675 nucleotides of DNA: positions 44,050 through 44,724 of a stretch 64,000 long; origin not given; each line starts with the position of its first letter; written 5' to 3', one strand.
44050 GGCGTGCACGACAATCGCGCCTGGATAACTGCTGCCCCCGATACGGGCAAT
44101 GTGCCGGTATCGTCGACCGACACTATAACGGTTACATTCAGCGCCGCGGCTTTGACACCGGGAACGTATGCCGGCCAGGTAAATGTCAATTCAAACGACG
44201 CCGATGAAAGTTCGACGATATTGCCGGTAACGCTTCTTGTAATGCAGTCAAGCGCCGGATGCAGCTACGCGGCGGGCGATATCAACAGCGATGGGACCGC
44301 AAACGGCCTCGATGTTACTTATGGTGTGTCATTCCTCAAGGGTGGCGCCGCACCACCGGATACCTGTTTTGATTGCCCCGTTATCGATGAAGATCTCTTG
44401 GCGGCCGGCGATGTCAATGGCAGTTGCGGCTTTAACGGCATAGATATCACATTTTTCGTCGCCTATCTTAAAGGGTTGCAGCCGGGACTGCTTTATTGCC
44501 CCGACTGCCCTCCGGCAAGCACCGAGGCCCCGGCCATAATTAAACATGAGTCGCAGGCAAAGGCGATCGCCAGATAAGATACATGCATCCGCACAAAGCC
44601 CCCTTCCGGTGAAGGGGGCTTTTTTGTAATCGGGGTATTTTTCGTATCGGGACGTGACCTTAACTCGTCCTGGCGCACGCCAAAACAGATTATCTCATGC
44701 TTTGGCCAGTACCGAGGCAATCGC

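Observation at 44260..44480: Dockerin-like twin Ca-binding repeats at the C-terminus of a 1484-aa S8 subtilase in a T9SS-bearing organism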

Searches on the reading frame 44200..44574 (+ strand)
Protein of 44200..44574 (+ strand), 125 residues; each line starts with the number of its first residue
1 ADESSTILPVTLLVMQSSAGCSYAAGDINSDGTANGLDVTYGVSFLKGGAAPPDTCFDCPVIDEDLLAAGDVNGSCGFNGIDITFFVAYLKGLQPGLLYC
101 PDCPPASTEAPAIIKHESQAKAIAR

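Call 3: search_protein_families(library=pfam, proteins=[window:44200-44574:+], max_evalue=1)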
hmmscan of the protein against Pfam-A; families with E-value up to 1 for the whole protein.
window:44200-44574:+ (125 aa): 1 family
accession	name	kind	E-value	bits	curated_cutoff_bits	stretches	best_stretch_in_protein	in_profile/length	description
PF00404.24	Dockerin_1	-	0.00072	20.1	22.9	2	25-90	1-56/57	Dockerin type I domain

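Call 4: search_protein_families(library=ncbifam, proteins=[window:44200-44574:+], max_evalue=1)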
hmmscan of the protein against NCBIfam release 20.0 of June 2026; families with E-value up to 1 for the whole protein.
window:44200-44574:+ (125 aa): 0 families

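Call 9: find_homologous_proteins(query=window:44230-44574:+, max_evalue=0.001)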
Query window:44230-44574:+ (115 aa): 41 proteins with E <= 0.001 among 54 candidates.
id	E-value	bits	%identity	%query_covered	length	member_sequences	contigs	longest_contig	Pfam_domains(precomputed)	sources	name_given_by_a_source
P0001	9.3e-37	143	63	83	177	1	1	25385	-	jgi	-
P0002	2.8e-30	122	62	83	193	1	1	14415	-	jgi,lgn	jgi:hypothetical protein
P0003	8.2e-29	118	62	76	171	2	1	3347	-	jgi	jgi:hypothetical protein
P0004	4.7e-27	112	59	83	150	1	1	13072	-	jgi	jgi:hypothetical protein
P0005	4.6e-25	106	58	81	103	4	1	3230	-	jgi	jgi:hypothetical protein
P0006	1.3e-23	101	55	79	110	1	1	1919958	-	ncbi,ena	-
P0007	4.8e-23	99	53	79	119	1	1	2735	-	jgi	jgi:hypothetical protein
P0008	9.4e-23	98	52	88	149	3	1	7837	-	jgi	jgi:hypothetical protein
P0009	5.2e-21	93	58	72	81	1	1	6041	-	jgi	jgi:hypothetical protein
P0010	1.1e-20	92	59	81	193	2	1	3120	-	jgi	jgi:hypothetical protein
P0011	1.6e-20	91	56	80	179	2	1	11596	-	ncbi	-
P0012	1.8e-20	91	57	63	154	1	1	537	-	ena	-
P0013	5.7e-20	89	40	100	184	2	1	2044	-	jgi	jgi:hypothetical protein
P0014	5.8e-20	89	45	92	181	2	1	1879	-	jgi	jgi:hypothetical protein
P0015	1.4e-19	88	51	83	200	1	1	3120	-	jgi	jgi:hypothetical protein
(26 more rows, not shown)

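Call 11: find_encoding_contigs(protein=P0006, flank=10000, max_places=3)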
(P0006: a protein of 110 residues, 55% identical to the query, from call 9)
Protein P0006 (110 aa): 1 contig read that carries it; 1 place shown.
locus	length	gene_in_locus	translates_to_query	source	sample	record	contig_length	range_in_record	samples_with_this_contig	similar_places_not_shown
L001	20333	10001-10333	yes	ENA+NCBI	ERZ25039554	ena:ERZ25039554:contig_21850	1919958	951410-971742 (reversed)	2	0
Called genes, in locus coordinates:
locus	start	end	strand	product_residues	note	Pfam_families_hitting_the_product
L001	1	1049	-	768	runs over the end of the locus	PF07244:POTRA, PF08479:POTRA_2 (faint), PF07244:POTRA, PF01103:Omp85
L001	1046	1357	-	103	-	PF00829:Ribosomal_L21p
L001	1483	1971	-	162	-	PF09918:DUF2148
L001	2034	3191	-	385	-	PF04932:Wzy_C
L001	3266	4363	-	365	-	PF10150:RNase_E_G, PF20833:RNase_E_G_Thio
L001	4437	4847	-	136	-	PF00575:S1 (weak)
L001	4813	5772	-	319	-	PF00551:Formyl_trans_N, PF02911:Formyl_trans_C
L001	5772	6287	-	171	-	PF01327:Pep_deformylase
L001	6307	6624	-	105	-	PF02699:YajC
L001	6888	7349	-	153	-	PF05163:DinB, PF04978:MST (weak), PF12867:DinB_2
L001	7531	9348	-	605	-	PF08439:Peptidase_M3_N, PF01432:Peptidase_M3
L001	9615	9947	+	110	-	PF00404:Dockerin_1 (faint)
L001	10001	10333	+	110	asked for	-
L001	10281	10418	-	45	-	-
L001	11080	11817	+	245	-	PF04608:PgpA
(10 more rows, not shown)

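Call 19: search_solved_structures(query=A2, max_evalue=10, show_alignments=3)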
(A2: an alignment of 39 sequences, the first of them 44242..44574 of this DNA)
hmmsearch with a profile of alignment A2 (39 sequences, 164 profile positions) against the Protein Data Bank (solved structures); distinct sequences matched with E-value up to 10: 6.
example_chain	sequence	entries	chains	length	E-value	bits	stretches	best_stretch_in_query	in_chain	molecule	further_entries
4doh_R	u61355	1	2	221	0.17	14.5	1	71-103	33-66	Interleukin-20 receptor subunit alpha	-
6kg9_A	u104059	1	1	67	0.36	13.5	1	62-89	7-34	And cellulose-binding endoglucanase family 9 CelL ortholog dockerin domain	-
4fl4_A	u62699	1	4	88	2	11.1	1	63-126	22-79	Glycoside hydrolase family 9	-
6kge_D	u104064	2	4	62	2.4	10.8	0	62-89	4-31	And cellulose-binding endoglucanase family 9 CelL ortholog dockerin domain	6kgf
6kgc_B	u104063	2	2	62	2.7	10.6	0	62-88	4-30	And cellulose-binding endoglucanase family 9 CelL ortholog dockerin domain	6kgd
4dh2_B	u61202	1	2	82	8.8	9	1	61-84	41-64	Dockerin type 1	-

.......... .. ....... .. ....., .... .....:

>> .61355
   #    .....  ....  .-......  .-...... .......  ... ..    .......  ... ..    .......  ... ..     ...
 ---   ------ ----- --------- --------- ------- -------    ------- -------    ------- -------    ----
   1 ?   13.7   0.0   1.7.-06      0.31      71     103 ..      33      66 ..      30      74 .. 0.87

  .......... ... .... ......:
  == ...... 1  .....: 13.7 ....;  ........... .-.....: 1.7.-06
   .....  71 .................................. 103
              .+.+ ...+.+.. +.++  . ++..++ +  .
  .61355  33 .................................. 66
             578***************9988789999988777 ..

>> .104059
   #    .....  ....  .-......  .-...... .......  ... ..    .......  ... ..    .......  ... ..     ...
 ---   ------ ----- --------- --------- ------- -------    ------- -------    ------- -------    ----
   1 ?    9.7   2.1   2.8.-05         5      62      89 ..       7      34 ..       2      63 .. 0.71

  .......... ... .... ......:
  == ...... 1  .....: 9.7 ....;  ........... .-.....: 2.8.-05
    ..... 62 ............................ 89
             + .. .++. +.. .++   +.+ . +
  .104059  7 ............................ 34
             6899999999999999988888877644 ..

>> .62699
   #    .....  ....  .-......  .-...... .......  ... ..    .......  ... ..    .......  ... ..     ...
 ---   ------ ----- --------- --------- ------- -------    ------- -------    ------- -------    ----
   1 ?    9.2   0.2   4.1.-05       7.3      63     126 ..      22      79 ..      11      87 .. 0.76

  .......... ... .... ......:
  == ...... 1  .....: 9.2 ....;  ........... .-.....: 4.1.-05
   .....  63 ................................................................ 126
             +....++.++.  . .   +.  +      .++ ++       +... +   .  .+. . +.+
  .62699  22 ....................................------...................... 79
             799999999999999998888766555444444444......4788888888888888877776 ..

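Call 27: predict_structure(alignment_id=A2)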
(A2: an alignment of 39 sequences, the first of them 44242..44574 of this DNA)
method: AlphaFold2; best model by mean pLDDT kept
length: 111 residues; sequences in the alignment: 39
mean_pLDDT: 54.1   pTM: 0.30
mean pLDDT of the five models: 54.1, 44.3, 40.7, 40.3, 38.2
residues with pLDDT >= 90: 0; 70-90: 0; 50-70: 82; < 50: 29
segments of 3 or more residues with pLDDT < 50: 1-12, 48-60
pLDDT, mean of each block of 10 residues (from residue 1): 38 56 62 56 50 46 58 59 53 55 60 69
secondary structure, 60 per line:
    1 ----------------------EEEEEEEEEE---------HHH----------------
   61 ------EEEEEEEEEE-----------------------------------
elements in order: E23-32 E67-76
